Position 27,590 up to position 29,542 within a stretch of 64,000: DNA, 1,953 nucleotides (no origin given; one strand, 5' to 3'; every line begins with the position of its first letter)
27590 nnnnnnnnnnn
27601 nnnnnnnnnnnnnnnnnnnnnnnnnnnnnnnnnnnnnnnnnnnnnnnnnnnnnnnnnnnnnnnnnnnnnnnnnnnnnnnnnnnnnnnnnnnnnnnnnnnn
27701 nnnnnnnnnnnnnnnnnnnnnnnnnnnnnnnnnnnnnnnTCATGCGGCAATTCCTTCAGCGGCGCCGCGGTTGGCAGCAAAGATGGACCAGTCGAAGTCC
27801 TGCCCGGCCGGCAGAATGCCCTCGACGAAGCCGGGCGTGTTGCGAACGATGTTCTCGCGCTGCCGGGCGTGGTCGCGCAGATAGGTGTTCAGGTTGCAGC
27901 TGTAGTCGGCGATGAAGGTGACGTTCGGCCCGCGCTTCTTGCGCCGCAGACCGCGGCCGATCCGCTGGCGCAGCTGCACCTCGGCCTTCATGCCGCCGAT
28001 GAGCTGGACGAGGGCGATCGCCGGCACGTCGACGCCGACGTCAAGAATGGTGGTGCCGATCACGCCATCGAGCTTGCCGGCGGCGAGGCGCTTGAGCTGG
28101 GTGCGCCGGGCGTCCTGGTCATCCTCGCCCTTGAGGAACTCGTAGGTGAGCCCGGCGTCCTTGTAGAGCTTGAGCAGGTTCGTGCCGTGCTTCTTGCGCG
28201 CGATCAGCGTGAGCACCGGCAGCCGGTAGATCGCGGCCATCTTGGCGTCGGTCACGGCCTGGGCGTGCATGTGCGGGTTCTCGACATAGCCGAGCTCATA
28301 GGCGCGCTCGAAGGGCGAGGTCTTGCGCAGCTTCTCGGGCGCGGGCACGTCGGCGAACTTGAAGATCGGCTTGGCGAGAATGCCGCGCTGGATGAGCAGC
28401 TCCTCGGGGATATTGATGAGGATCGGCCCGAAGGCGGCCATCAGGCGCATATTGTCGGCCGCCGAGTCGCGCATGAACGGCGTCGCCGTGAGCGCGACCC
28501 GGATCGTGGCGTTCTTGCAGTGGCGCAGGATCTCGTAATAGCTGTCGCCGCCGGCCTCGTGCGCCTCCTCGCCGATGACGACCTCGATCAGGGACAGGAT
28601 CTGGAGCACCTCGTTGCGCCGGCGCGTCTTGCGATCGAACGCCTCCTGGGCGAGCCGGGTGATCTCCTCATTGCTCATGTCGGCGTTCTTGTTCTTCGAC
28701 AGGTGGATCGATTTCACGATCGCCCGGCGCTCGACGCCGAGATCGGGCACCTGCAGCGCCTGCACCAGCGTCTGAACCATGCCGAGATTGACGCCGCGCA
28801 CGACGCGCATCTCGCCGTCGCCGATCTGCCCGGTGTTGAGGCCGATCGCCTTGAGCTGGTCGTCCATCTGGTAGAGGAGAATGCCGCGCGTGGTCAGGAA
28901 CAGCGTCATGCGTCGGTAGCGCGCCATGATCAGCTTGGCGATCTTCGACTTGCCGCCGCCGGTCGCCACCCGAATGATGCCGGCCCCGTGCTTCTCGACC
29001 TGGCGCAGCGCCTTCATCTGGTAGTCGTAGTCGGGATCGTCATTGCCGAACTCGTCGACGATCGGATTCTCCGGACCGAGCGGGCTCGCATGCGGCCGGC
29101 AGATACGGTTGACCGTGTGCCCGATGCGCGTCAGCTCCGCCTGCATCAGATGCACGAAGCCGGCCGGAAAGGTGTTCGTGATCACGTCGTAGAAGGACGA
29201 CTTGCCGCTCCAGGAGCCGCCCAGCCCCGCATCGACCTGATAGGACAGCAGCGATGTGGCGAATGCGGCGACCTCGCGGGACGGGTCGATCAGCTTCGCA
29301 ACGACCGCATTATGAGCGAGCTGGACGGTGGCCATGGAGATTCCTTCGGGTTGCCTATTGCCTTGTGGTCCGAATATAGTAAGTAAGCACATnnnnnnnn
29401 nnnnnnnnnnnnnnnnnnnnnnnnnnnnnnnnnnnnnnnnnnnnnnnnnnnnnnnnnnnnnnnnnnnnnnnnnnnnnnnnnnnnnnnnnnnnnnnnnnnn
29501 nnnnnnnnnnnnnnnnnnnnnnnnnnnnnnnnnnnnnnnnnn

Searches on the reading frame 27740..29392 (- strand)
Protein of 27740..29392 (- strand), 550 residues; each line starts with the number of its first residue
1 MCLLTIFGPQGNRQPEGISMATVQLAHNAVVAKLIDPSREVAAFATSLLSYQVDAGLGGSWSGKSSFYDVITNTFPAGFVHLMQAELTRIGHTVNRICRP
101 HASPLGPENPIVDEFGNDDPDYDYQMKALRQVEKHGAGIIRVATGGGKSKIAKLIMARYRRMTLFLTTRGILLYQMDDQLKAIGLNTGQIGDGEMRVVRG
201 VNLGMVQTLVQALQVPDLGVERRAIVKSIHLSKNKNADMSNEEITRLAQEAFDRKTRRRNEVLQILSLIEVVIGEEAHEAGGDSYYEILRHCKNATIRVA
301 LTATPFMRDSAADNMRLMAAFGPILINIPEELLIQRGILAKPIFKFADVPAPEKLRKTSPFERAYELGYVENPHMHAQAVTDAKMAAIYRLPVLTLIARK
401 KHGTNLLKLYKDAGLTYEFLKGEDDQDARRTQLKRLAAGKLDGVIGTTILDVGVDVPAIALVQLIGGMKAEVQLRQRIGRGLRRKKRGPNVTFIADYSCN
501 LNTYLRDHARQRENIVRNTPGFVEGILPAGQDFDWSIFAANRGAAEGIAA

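Call 23: search_protein_families(library=phrogs, proteins=[window:27740-29392:-], max_evalue=0.00001)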
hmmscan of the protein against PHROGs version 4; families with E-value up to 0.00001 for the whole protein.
window:27740-29392:- (550 aa): 3 families
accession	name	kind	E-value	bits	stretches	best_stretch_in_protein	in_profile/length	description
phrog_16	-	DNA, RNA and nucleotide metabolism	7.9e-66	223.9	1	122-512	274-612/986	DNA helicase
phrog_9690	-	DNA, RNA and nucleotide metabolism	3.2e-35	122.6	1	252-515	27-291/306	DNA helicase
phrog_14619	-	DNA, RNA and nucleotide metabolism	1.1e-07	32.6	1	59-223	49-233/314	DNA helicase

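Call 24: search_protein_families(library=pfam, proteins=[window:27740-29392:-], max_evalue=0.001)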
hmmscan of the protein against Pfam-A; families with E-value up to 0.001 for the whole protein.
window:27740-29392:- (550 aa): 3 families
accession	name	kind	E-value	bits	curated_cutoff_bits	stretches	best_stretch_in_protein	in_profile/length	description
PF04851.21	ResIII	-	7.7e-14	52.4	22.5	1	122-306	5-163/164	Type III restriction enzyme, res subunit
PF00271.37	Helicase_C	-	9.2e-09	36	23.5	1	406-484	33-109/110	Helicase conserved C-terminal domain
PF00270.35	DEAD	-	5.4e-06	26.7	26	1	123-306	2-161/167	DEAD/DEAH box helicase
